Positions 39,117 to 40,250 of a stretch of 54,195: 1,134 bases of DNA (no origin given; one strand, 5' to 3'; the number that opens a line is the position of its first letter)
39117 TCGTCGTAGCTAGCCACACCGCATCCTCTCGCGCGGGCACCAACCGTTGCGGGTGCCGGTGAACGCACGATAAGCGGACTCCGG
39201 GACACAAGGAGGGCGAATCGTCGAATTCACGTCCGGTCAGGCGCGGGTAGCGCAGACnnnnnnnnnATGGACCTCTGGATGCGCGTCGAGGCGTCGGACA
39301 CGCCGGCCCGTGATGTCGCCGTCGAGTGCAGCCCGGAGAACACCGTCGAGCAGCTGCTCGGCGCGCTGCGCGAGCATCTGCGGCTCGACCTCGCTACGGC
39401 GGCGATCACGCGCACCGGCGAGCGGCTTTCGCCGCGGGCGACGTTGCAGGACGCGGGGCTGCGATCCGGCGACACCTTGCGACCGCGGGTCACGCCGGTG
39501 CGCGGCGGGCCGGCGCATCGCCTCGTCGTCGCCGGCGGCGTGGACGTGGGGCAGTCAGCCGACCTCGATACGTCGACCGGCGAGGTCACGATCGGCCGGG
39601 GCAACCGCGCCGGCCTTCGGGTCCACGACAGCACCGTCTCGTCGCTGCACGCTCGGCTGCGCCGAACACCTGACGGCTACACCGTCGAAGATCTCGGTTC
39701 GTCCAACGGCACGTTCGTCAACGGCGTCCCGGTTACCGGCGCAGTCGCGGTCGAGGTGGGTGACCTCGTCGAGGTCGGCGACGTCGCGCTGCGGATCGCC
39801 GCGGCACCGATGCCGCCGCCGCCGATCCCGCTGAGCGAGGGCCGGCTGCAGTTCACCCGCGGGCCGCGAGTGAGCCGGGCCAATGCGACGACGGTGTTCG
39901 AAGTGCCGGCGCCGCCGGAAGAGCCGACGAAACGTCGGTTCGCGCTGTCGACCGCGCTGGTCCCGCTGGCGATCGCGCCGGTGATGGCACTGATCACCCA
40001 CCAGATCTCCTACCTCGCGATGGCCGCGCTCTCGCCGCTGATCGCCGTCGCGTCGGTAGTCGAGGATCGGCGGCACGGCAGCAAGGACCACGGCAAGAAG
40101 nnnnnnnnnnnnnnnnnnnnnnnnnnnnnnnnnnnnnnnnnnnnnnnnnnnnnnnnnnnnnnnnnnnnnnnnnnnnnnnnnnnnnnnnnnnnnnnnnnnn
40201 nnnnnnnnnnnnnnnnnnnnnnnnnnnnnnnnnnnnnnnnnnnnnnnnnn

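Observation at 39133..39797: Ubiquitin-like + FHA head on the secretion ATPase, divergently paired with a Ser/Thr kinase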

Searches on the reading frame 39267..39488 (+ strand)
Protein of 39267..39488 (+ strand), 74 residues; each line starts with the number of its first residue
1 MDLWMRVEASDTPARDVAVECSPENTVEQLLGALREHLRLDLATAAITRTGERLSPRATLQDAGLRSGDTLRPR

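Call 36: search_solved_structures(query=A3, max_evalue=10, show_alignments=2)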
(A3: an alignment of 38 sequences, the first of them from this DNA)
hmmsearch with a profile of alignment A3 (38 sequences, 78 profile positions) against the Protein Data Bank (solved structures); distinct sequences matched with E-value up to 10: 123 (the best 60 are shown).
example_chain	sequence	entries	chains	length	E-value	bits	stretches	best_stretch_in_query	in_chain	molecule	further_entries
6l0l_A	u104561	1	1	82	1.8e-08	37.8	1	6-77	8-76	Hydra-1ubq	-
2mlb_A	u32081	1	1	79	9.6e-07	32.3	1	17-75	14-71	redesigned ubiquitin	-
6mdh_A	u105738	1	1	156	1.5e-06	31.7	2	19-74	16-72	Ubiquitin-like protein ISG15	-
6jh1_D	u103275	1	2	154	8.1e-06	29.3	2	7-72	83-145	Ubiquitin-like protein ISG15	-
9jtc_C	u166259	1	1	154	8.8e-06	29.2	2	8-72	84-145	Ubiquitin-like protein ISG15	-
6fj7_A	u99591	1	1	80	1.1e-05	28.9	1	6-74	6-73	Ubiquitin-like protein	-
5zew_A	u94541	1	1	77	1.1e-05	28.9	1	7-74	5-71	Ubiquitin-like protein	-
3a4r_A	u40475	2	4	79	1.3e-05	28.6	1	2-74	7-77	NFATC2-interacting protein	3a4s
2mqj_A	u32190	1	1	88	1.5e-05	28.5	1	6-74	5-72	Ubiquitin-like protein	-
1z2m_A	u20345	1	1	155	1.8e-05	28.2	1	15-74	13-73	interferon, alpha-inducible protein (clone IFI-15K)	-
6bi8_C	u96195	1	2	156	1.9e-05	28.2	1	15-74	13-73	Ubiquitin-like protein ISG15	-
8oif_I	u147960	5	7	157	1.9e-05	28.1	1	15-74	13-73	Ubiquitin-like protein ISG15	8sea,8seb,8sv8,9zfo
8se9_B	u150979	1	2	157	2e-05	28.1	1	15-74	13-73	Ubiquitin-like protein ISG15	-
3rt3_B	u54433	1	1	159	2e-05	28.1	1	15-74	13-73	Ubiquitin-like protein ISG15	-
3m62_B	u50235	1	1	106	2e-05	28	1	15-74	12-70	UV excision repair protein RAD23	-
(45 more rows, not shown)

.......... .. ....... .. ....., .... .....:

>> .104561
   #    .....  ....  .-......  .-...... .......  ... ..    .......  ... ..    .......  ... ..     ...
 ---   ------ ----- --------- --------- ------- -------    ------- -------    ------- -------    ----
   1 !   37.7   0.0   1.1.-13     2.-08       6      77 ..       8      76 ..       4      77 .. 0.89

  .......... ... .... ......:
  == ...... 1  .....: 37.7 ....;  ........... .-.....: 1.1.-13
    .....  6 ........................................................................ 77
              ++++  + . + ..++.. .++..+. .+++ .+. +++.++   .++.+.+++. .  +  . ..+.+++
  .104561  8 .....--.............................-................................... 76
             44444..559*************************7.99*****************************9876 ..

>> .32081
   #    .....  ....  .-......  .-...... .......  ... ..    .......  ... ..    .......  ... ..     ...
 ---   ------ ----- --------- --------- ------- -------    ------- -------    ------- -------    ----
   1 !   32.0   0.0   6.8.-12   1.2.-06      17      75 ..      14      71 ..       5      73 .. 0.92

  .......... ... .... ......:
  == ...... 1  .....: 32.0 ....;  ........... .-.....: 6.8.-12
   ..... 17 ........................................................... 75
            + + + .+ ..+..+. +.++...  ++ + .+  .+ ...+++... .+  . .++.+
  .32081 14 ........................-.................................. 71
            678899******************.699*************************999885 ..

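Call 37: search_protein_families(library=pfam, alignment_id=A3, max_evalue=0.1)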
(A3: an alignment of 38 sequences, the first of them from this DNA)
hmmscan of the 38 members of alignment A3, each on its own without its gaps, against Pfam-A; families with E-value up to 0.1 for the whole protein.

A. member 1, seq(74 aa): 3 families
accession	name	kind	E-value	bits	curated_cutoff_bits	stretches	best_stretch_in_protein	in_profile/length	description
PF11976.14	Rad60-SLD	-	9.7e-06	25.8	23.8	1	16-71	12-68/72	Ubiquitin-2 like Rad60 SUMO-like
PF08817.16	YukD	-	0.0012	20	27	1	12-71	8-74/76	WXG100 protein secretion system (Wss), protein YukD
PF00240.29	ubiquitin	-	0.084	13.1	25.4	0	13-71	7-65/72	Ubiquitin family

B. families by the number of members that match (of 38 scanned): 12 families
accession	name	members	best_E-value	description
PF08817.16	YukD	19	2.7e-07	WXG100 protein secretion system (Wss), protein YukD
PF11976.14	Rad60-SLD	8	9.7e-06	Ubiquitin-2 like Rad60 SUMO-like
PF00240.29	ubiquitin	4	1.2e-05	Ubiquitin family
PF11543.14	UN_NPL4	3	0.002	Nuclear pore localisation protein NPL4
PF09379.16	FERM_N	2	0.019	FERM N-terminal domain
PF21403.4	OTU1_UBXL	2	0.044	OTU1, UBXL domain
PF06234.18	TmoB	1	0.0065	Toluene-4-monooxygenase system protein B (TmoB)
PF24388.1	Permuted_GreAB-C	1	0.016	Permuted GreAB-C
PF08793.15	2C_adapt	1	0.027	2-cysteine adaptor domain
PF07577.16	DUF1547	1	0.065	Domain of Unknown Function (DUF1547)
PF03671.20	Ufm1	1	0.081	Ubiquitin fold modifier 1 protein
PF20677.3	Herpes_gp350_C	1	0.099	Herpesvirus envelope glycoprotein gp350 N-terminal C domain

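Call 47: predict_structure(alignment_id=A3)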
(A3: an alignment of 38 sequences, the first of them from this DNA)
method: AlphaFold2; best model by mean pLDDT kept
length: 74 residues; sequences in the alignment: 38
mean_pLDDT: 96.8   pTM: 0.85
mean pLDDT of the five models: 96.8, 96.6, 96.0, 95.7, 95.3
residues with pLDDT >= 90: 72; 70-90: 2; 50-70: 0; < 50: 0
segments of 3 or more residues with pLDDT < 50: none
pLDDT, mean of each block of 10 residues (from residue 1): 96 96 98 97 96 98 98 94
secondary structure, 60 per line:
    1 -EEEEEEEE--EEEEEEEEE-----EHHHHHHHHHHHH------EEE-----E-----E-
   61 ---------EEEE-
elements in order: E2-9 E12-20 H27-38 E45-47 E70-73

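Call 51: fold_search(model_id=the predicted structure, library=pdb)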
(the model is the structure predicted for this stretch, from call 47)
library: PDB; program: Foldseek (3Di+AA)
matches with E <= 10: 1749; with E <= 0.001: 384
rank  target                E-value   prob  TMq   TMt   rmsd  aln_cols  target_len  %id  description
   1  6l0l_MODEL_1_A        2.7e-05  1.00  0.71  0.65   2.3        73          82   25  Hydra-1ubq de nova designed by Hydra based on ubiquitin (released 2020-09-30)
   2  5jp1_B                3.1e-05  1.00  0.64  0.62   3.3        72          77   17  Structure of Xanthomonas campestris effector protein XopD bound to tomato SUMO (released 2016-07-27)
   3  6fnn_C                3.6e-05  1.00  0.67  0.58   3.0        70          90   20  Caldiarchaeum Subterraneum Ubiquitin:Rpn11-homolog complex (released 2018-07-25)
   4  2bf8_B                5.6e-05  1.00  0.64  0.63   3.0        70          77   11  Crystal structure of SUMO modified ubiquitin conjugating enzyme E2- 25K (released 2005-02-16)
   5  4hk2_A                6.4e-05  1.00  0.71  0.71   2.8        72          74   22  U7Ub25.2540 (released 2012-11-21)
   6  8oi3_C                6.4e-05  1.00  0.64  0.62   3.2        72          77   17  Structure of NopD with AtSUMO2 (released 2024-04-03)
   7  3u30_A                6.8e-05  1.00  0.71  0.39   2.6        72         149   18  Crystal structure of a linear-specific Ubiquitin fab bound to linear ubiquitin (released 2012-01-18)
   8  6fno_D                7.3e-05  1.00  0.69  0.60   3.0        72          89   19  Caldiarchaeum Subterraneum Ubiquitin:Rpn11-homolog complex, zinc soak (released 2018-07-25)
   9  7l97_B                7.3e-05  1.00  0.64  0.63   3.0        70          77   17  Crystal structure of STAMBPL1 in complex with an engineered binder (released 2021-08-25)
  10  9eds_E                7.3e-05  1.00  0.65  0.13   3.7        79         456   18  Tubulin cofactors D,E,G,C bound to tubulin dimer -- TBCC N terminus unbound (released 2026-02-04)
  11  4zft_B                7.3e-05  1.00  0.63  0.61   3.0        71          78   17  Catalytic domain of Sst2 F403W mutant bound to ubiquitin (released 2015-10-14)
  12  5o76_F                7.8e-05  1.00  0.67  0.67   2.8        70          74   18  Structure of phosphoY371 c-CBL in complex with ZAP70-peptide and UbV.pCBL ubiquitin variant (released 2017-11-01)
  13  2bwf_A                8.3e-05  1.00  0.70  0.68   2.7        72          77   21  Crystal structure of the UBL domain of Dsk2 from S. cerevisiae (released 2006-01-25)
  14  8wzo_B                8.3e-05  1.00  0.64  0.65   3.1        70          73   14  Parkin in complex with phospho NEDD8 (released 2024-09-18)
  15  3dbr_I                8.9e-05  1.00  0.71  0.64   2.7        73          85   15  Structural Dissection of a Gating Mechanism Preventing Misactivation of Ubiquitin by NEDD8's E1 (APPBP1-UBA3Arg190Gln- (released 2008-08-12)
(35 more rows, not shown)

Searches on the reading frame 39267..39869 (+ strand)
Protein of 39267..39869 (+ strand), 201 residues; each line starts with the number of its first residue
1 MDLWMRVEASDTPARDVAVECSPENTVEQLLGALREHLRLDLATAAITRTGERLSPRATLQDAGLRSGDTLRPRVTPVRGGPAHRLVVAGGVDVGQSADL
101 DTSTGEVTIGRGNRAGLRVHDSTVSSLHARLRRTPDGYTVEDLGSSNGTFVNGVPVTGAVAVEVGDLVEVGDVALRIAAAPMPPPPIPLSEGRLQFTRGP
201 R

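Call 29: predict_structure(alignment_id=A1)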
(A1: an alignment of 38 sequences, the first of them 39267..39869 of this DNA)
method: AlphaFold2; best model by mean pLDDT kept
length: 201 residues; sequences in the alignment: 38
mean_pLDDT: 92.0   pTM: 0.65
mean pLDDT of the five models: 92.0, 91.6, 91.5, 91.1, 90.6
residues with pLDDT >= 90: 153; 70-90: 35; 50-70: 12; < 50: 1
segments of 3 or more residues with pLDDT < 50: none
pLDDT, mean of each block of 10 residues (from residue 1): 96 95 98 97 92 93 97 69 89 96 89 98 98 93 98 98 96 95 81 74 65
secondary structure, 60 per line:
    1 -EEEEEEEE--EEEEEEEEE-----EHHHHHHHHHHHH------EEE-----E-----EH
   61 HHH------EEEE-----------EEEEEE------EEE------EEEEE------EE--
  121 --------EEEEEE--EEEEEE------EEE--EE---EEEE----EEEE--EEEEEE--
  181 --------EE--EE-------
elements in order: E2-9 E12-20 H27-38 E45-47 H60-63 E70-73 E85-90 E97-99 E106-110 E129-134 E137-142 E149-151 E159-162 E167-170 E173-178

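Call 31: find_related_loci(query=A2, collection=genome_contigs, flank=10000)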
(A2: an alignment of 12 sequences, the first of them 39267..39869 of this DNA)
Query A2 (201 aa) in genome_contigs; peptide patterns used: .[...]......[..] (x = any residue, [..] = any of these).
600 stretches matched a pattern (row limit reached: there are more); 503 encode a relative of the query (tblastn E <= 1e-3); the best 80 are kept; 80 distinct loci.
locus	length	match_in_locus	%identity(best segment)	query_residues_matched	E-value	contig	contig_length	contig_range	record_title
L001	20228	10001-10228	50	104-179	1e-16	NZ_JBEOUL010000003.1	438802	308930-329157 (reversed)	Kitasatospora sp. NPDC094015 NPDC094015_184_H6.ctg-0003, whole genome shotgun sequence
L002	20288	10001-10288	45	101-197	3e-16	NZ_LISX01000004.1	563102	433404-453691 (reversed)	Kitasatospora sp. CB01950 scaffold4, whole genome shotgun sequence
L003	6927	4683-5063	40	82-186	1e-15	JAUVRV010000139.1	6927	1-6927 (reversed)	MAG: Gemmatimonadales bacterium isolate CSMAG_723 CSMAG_723_k127_1712906_length_6927_cov_15.3672, whole genome shotgun s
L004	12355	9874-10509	42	77-175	2e-15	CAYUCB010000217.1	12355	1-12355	MAG TPA_asm: uncultured Caldilineaceae bacterium isolate binchicken_co186_200 genome assembly, contig: NODE_6644_length_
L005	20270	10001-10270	45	85-175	4e-15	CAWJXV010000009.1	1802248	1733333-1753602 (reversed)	MAG: uncultured Actinomycetes bacterium isolate MFD03975.bin.1.244 genome assembly, contig: contig_6277, whole genome sh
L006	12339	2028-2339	34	96-200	8e-15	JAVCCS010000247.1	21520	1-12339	MAG: Candidatus Theseobacter exili isolate MAG_3300035698_1968 Ga0374944_279790, whole genome shotgun sequence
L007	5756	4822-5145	43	74-185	1e-14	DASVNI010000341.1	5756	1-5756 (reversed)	MAG TPA_asm: Gemmatimonadaceae bacterium isolate SMAG_U3122 k141_259690, whole genome shotgun sequence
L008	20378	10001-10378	39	74-201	3e-14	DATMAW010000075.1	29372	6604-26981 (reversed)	MAG TPA_asm: Gemmatimonadales bacterium isolate SMAG_U13336 k141_5625, whole genome shotgun sequence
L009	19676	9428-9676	43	86-171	7e-14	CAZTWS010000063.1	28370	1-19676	MAG TPA_asm: uncultured Planctomycetaceae bacterium isolate SRP344714_co2_482 genome assembly, contig: NODE_4170_length_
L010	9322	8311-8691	36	65-189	6e-14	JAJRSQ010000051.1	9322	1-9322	MAG: Chloroflexota bacterium isolate Dive96_bin1.126 k141_679194, whole genome shotgun sequence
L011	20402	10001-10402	37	73-195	7e-14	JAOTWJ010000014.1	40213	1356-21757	MAG: Gemmatimonadota bacterium isolate 13_May_SF_Bin78 13_May_SF_Bin78_scaffold_536_c1, whole genome shotgun sequence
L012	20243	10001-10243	46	105-185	9e-14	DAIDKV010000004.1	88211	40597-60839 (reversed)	MAG TPA_asm: Planctomycetales bacterium isolate clean412 k141_959811, whole genome shotgun sequence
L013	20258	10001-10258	47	104-185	1e-13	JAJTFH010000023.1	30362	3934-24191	MAG: Gemmatimonadetes bacterium isolate 49618_E39.1 Sample_49618_scaffold_2788, whole genome shotgun sequence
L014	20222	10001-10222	49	107-181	1e-13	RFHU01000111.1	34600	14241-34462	MAG: Planctomycetota bacterium isolate J058 k99_283923, whole genome shotgun sequence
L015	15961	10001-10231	49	107-183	2e-13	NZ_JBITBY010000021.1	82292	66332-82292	Kitasatospora sp. NPDC051853 NPDC051853_372_F1.ctg-0021, whole genome shotgun sequence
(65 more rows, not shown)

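Call 32: fold_search(model_id=the predicted structure, library=pdb)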
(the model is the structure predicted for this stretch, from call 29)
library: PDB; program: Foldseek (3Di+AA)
matches with E <= 10: 1733; with E <= 0.001: 173
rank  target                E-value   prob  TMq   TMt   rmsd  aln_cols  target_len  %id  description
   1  6i2p_D                2.9e-09  1.00  0.45  0.77   5.0       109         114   33  Crystal structure of the Mycobacterium tuberculosis PknB kinase domain (L33E mutant) in complex with its substrate Gar (released 2019-05-22)
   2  6i2p_E                4.1e-09  1.00  0.44  0.82   2.1        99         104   33  Crystal structure of the Mycobacterium tuberculosis PknB kinase domain (L33E mutant) in complex with its substrate Gar (released 2019-05-22)
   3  7rj3_A                1.1e-08  1.00  0.44  0.80   1.4        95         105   34  Crystal Structure of the Forkhead Associated (FHA) Domain of the Glycogen Accumulation Regulator (GarA) from Mycobacte (released 2021-07-28)
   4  8p5x_G                1.3e-08  1.00  0.45  0.84   2.5       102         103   33  Single particle cryo-EM structure of the complex between Corynebacterium glutamicum homohexameric 2-oxoglutarate dehyd (released 2023-08-16)
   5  6i2q_B                2.3e-08  1.00  0.44  0.87   1.4        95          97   34  Crystal structure of the wild-type SucA domain of Mycobacterium smegmatis KGD (alpha-ketoglutarate decarboxylase), in  (released 2019-05-22)
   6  4qcj                  2.9e-08  1.00  0.45  0.86   2.5       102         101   33  Crystal Structure of OdhI from Corynebacterium glutamicum (released 2014-07-02)
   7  7rj3_C                3.3e-08  1.00  0.45  0.85   1.9        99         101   33  Crystal Structure of the Forkhead Associated (FHA) Domain of the Glycogen Accumulation Regulator (GarA) from Mycobacte (released 2021-07-28)
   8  5a8i                  3.4e-08  1.00  0.43  0.72   2.6       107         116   27  Crystal structure of the FHA domain of ArnA from Sulfolobus acidocaldarius (released 2016-06-22)
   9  6i2r_B                4.8e-08  1.00  0.43  0.89   1.5        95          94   34  Crystal structure of the SucA domain of Mycobacterium smegmatis KGD (alpha-ketoglutarate decarboxylase), mutant R802A, (released 2019-05-22)
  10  7rj3_B                5.7e-08  1.00  0.44  0.80   2.6       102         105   33  Crystal Structure of the Forkhead Associated (FHA) Domain of the Glycogen Accumulation Regulator (GarA) from Mycobacte (released 2021-07-28)
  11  3poa_A                6.7e-08  1.00  0.43  0.86   2.5       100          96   30  Structural and functional analysis of phosphothreonine-dependent FHA domain interactions (released 2011-01-26)
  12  4h87_A                7.5e-08  1.00  0.41  0.64   4.8       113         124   26  Crystal structure of a FHA domain of kanadaptin (SLC4A1AP) from Homo sapiens at 1.55 A resolution (released 2012-10-10)
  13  8p5r_G                8.4e-08  1.00  0.44  0.86   1.8        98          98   33  Crystal structure of full-length, homohexameric 2-oxoglutarate dehydrogenase KGD from Mycobacterium smegmatis in compl (released 2023-08-16)
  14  2ff4_B                1.3e-07  1.00  0.41  0.23   2.0        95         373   25  Mycobacterium tuberculosis EmbR in complex with low affinity phosphopeptide (released 2006-01-24)
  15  3gqs_B                1.6e-07  1.00  0.43  0.82   2.2        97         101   26  Crystal structure of the FHA domain of CT664 protein from Chlamydia trachomatis (released 2009-04-07)
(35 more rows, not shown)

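Call 88: search_protein_representatives(alignment_id=A1)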
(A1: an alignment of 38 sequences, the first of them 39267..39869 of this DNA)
Query: 38 sequences, 207 profile positions. Proteins with E-value up to 0.001 (for the whole library): 225410; up to 1e-10: 88876; up to 1e-30: 3184. The best 150 are listed.
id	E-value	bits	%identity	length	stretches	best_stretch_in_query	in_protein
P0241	1.4e-133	459.3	-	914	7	99-192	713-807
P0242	3.0e-91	321.0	-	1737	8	83-187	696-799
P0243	1.3e-86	305.8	-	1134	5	89-195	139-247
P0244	7.5e-79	280.5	-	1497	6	81-191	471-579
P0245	1.4e-77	276.3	-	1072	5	101-190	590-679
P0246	5.0e-77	274.5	-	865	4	82-190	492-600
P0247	2.0e-75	269.3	-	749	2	1-186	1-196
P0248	3.8e-75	268.4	-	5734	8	93-194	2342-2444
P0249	9.6e-75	267.1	-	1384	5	89-198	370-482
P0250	7.1e-74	264.2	-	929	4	79-190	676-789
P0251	3.0e-73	262.2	-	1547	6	80-182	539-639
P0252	8.7e-73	260.7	-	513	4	98-188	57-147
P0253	2.1e-72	259.4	-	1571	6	82-193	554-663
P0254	4.9e-72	258.2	-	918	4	90-195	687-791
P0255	5.9e-72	258.0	-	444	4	81-192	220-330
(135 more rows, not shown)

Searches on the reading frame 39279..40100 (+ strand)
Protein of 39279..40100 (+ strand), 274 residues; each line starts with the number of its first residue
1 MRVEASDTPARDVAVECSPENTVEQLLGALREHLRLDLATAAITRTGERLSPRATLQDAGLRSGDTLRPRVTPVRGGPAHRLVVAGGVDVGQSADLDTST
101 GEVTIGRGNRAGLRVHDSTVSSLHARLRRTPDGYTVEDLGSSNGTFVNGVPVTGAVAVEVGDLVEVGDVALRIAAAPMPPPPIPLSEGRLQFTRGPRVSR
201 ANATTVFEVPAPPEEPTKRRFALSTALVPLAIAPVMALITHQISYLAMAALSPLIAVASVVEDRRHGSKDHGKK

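Call 11: find_homologous_proteins(query=window:39279-40100:+, max_evalue=0.001)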
Query window:39279-40100:+ (274 aa): 211 proteins with E <= 0.001 among 8000 candidates; the best 120 are listed.
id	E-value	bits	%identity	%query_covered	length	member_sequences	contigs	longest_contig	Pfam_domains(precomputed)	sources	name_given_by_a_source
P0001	5.5e-38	149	51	26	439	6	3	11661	PF00498.32,PF16697.11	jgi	jgi:pSer/pThr/pTyr-binding forkhead associated (FHA) protein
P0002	1.9e-36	144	50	26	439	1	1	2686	PF00498.32,PF16697.11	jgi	jgi:pSer/pThr/pTyr-binding forkhead associated (FHA) protein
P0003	2.9e-27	114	52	24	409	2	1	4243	PF00498.32,PF16697.11,PF13676.12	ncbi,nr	ncbi:MAG: FHA domain-containing protein [Anaerolinea sp.]|nr:FHA domain-containing protein [Anaeroli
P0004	6.4e-27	113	52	24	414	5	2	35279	PF00498.32,PF16697.11,PF13676.12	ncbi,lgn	ncbi:MAG: FHA domain-containing protein [Candidatus Flexifilum sp.]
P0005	1.3e-25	109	40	90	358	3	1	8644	PF00498.32,PF16697.11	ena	-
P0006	3.7e-25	107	48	24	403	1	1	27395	PF00498.32,PF16697.11,PF13676.12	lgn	-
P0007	3.1e-24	104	47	32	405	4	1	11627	PF00498.32,PF17913.7,PF16697.11,PF13676.12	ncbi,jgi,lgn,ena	-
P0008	5.3e-24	103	43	32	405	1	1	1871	PF00498.32,PF16697.11,PF13676.12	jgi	jgi:pSer/pThr/pTyr-binding forkhead associated (FHA) protein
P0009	8.1e-24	103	48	24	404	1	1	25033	PF00498.32,PF16697.11,PF13676.12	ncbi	-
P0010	1.9e-23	102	48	24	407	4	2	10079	PF00498.32,PF16697.11,PF13676.12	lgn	-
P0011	8.4e-20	90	48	24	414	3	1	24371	PF00498.32,PF16697.11,PF13676.12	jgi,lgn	jgi:pSer/pThr/pTyr-binding forkhead associated (FHA) protein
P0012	1.6e-19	89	39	31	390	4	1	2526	PF00498.32,PF16697.11,PF13676.12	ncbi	ncbi:MAG: FHA domain-containing protein [Phototrophicaceae bacterium]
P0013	4.9e-19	87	46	24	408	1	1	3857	PF00498.32,PF17913.7,PF16697.11,PF13676.12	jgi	-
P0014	3.1e-18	84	43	24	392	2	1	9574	PF00498.32,PF16697.11,PF13676.12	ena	-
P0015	3.3e-18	84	42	26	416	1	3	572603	PF00498.32,PF16697.11,PF13676.12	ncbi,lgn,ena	-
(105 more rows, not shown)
